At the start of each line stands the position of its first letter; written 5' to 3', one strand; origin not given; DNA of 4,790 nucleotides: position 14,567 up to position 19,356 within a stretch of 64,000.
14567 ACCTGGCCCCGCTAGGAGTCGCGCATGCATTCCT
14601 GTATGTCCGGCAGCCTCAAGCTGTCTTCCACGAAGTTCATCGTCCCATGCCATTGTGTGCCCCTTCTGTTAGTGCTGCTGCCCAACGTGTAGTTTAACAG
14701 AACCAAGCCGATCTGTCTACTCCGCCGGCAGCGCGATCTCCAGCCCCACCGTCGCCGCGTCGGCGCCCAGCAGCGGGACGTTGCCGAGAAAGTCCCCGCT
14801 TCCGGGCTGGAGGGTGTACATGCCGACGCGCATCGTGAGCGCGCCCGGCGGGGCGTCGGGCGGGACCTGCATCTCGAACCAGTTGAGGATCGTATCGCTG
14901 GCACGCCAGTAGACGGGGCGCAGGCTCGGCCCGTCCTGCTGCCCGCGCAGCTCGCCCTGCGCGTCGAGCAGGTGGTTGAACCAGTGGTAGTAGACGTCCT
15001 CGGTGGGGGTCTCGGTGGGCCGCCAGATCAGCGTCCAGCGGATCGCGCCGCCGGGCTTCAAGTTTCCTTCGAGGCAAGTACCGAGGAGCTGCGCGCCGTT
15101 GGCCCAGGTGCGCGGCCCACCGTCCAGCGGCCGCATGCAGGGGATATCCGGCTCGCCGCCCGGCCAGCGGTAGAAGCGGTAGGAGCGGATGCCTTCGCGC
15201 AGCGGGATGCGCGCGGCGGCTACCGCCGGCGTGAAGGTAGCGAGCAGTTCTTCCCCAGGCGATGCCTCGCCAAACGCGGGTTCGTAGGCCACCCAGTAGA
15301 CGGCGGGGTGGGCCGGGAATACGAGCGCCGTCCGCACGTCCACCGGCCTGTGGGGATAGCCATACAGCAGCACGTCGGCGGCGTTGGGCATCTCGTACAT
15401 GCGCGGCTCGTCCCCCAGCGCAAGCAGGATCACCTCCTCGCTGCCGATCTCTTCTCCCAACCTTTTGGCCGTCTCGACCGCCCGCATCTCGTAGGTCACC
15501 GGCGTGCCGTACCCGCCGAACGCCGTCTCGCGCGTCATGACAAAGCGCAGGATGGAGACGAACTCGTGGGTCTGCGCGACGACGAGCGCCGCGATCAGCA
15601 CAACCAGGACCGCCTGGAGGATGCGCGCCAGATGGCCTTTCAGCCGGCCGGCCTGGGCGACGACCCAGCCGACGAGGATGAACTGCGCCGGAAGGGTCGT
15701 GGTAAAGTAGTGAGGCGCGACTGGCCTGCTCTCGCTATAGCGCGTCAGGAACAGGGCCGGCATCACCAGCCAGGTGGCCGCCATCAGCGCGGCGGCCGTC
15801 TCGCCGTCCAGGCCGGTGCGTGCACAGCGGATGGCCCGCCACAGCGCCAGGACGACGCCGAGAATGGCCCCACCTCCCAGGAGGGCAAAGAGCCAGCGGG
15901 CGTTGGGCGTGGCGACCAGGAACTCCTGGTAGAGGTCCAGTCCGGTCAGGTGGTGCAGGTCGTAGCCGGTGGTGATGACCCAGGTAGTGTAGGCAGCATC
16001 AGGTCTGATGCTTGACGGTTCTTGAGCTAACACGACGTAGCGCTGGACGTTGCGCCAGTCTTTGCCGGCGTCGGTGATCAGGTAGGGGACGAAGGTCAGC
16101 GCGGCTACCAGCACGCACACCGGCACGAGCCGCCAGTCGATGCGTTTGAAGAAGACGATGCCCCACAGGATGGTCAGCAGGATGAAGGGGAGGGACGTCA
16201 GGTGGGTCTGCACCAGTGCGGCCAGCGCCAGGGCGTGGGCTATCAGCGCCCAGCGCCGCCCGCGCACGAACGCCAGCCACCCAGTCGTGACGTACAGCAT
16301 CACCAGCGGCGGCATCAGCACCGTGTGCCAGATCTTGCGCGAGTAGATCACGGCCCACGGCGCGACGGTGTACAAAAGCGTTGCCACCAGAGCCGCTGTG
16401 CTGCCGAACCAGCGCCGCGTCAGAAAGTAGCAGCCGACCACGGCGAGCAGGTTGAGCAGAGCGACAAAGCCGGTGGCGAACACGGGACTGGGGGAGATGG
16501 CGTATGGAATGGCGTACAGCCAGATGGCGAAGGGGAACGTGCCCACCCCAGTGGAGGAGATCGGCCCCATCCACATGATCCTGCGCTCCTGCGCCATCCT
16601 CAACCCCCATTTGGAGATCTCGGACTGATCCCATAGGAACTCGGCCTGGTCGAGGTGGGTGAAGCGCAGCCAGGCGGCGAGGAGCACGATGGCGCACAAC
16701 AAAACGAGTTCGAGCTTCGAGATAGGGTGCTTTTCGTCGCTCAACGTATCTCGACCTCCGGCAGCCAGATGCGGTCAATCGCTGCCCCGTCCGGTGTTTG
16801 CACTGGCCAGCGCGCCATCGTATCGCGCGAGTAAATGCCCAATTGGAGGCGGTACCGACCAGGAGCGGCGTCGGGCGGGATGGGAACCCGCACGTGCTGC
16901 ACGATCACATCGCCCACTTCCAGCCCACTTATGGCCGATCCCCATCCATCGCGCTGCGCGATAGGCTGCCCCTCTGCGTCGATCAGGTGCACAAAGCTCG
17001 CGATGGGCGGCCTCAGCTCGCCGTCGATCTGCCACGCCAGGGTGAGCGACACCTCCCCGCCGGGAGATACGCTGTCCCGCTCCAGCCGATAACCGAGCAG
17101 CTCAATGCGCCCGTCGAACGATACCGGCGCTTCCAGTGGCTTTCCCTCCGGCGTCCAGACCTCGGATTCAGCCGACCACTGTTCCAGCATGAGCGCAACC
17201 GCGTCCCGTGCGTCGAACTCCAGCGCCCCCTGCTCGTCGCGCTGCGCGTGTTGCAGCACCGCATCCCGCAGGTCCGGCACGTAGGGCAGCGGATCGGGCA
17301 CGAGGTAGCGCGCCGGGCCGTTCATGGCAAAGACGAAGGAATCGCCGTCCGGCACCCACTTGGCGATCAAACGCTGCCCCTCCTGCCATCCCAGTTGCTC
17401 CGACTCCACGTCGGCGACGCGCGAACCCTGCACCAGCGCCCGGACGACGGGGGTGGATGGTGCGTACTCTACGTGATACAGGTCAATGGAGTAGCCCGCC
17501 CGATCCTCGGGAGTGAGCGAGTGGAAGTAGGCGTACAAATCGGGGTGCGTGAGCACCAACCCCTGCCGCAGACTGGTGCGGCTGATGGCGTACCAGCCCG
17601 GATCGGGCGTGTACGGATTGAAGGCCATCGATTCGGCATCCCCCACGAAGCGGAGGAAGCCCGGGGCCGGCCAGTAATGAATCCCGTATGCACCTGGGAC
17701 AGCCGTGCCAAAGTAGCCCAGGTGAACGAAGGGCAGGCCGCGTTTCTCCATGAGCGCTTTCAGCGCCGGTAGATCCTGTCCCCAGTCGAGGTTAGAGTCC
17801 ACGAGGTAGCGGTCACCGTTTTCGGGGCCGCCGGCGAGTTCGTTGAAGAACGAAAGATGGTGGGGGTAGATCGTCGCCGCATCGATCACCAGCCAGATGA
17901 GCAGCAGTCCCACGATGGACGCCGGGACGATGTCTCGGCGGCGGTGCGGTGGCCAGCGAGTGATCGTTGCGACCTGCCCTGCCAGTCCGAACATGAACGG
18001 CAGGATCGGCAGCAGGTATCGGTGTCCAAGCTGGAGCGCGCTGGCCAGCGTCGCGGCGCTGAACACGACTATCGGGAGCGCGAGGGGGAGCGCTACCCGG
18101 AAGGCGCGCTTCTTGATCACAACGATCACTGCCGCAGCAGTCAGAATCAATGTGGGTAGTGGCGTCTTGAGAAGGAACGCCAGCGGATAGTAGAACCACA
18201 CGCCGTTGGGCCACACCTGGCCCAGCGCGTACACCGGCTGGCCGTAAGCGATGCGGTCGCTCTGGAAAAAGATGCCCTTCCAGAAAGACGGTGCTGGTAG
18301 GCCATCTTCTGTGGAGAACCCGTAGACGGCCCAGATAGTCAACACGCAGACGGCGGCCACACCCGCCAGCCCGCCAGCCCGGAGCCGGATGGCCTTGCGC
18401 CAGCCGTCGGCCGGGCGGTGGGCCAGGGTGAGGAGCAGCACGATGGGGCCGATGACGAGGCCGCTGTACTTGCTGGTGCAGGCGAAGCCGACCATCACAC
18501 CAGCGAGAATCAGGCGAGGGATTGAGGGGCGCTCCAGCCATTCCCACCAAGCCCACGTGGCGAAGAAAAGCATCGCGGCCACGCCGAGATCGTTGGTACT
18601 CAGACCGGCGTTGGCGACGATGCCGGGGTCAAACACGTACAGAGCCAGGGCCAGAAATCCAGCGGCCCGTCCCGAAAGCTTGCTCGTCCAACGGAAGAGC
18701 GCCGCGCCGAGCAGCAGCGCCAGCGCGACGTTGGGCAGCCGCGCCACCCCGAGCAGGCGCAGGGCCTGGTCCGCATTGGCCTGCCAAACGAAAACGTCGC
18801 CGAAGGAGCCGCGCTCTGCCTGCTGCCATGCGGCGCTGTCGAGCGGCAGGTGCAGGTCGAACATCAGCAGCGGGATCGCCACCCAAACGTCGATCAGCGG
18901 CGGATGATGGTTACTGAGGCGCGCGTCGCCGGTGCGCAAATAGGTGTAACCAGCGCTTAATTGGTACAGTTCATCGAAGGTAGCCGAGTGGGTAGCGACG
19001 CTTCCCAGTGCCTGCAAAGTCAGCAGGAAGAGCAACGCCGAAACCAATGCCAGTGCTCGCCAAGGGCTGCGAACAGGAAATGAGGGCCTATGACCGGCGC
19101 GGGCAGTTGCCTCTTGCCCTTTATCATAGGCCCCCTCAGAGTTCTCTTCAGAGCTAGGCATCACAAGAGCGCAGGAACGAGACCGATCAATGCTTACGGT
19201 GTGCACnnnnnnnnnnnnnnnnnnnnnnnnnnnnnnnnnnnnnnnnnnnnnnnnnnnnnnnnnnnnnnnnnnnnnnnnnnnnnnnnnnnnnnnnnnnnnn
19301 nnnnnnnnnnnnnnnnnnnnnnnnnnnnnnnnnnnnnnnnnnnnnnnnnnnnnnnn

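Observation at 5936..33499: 27.5-kb locus packed with ten GT-C-type membrane glycosyltransferases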

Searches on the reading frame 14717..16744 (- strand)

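Call 3: search_protein_families(library=pfam, proteins=[window:14717-16744:-], max_evalue=0.01)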
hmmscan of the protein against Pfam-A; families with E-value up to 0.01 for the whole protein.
window:14717-16744:- (675 aa): 1 family
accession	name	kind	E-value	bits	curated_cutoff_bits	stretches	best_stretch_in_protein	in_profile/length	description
PF13231.12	PMT_2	-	0.00095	19.8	26.1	1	71-222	4-158/160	Dolichyl-phosphate-mannose-protein mannosyltransferase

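Call 13: search_protein_families(library=ncbifam, proteins=[window:14717-16744:-], max_evalue=0.01)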
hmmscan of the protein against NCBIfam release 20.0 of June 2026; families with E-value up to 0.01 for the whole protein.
window:14717-16744:- (675 aa): 1 family
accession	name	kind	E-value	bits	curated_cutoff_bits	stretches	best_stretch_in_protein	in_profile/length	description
TIGR03663.1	TIGR03663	subfamily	2.3e-05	23.6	126.25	1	16-207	4-186/435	flippase activity-associated protein Agl23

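Call 59: search_protein_families(library=pfam, proteins=[window:14717-16744:-], max_evalue=10)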
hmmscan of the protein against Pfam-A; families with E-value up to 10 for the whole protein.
window:14717-16744:- (675 aa): 1 family
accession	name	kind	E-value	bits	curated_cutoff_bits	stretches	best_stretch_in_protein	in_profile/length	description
PF13231.12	PMT_2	-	0.00095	19.8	26.1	1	71-222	4-158/160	Dolichyl-phosphate-mannose-protein mannosyltransferase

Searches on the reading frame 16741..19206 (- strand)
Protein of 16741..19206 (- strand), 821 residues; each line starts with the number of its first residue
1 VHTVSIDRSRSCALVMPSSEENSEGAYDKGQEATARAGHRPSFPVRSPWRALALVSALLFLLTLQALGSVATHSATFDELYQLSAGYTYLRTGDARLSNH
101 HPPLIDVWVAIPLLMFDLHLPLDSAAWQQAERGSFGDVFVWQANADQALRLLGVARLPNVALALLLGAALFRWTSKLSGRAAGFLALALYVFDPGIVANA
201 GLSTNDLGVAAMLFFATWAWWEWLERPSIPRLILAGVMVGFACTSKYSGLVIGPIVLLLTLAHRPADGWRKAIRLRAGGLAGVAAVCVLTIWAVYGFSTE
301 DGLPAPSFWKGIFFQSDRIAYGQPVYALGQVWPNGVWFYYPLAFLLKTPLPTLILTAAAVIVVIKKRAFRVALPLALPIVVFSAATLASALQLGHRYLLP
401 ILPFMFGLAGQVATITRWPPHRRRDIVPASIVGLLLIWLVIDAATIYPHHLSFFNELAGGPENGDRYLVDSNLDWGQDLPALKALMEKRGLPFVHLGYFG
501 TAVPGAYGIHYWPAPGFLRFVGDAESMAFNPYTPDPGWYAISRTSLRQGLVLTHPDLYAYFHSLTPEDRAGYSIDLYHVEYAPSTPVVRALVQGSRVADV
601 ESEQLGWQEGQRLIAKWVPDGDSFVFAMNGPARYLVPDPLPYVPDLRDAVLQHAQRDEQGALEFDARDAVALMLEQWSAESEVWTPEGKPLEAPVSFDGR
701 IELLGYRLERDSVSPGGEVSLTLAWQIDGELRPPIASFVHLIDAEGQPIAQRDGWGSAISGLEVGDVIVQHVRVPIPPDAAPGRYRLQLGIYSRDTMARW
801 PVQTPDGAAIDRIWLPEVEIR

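Call 3: search_protein_families(library=pfam, proteins=[window:16741-19206:-], max_evalue=0.01)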
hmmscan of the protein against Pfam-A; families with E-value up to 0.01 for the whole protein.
window:16741-19206:- (821 aa): 2 families
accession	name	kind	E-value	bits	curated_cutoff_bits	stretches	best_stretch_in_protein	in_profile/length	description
PF13231.12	PMT_2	-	4.5e-09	37.2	26.1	1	155-292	24-160/160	Dolichyl-phosphate-mannose-protein mannosyltransferase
PF02366.24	PMT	-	0.0002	21.4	22.7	1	161-261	90-197/245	Dolichyl-phosphate-mannose-protein mannosyltransferase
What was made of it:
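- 16741..19206 (-): GTC3: PMT_2 GT-C with C-dom at 16744-17166. PMT_2 at 37.2 bits and PMT at 21.4 bits (call 3).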

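Call 13: search_protein_families(library=ncbifam, proteins=[window:16741-19206:-], max_evalue=0.01)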
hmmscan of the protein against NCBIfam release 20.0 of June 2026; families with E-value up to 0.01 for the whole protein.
window:16741-19206:- (821 aa): 1 family
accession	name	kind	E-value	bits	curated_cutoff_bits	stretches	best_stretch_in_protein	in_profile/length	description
NF047510.1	LIC_10190_fam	subfamily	0.0058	15.4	100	1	155-264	170-277/424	LIC_10190 family membrane protein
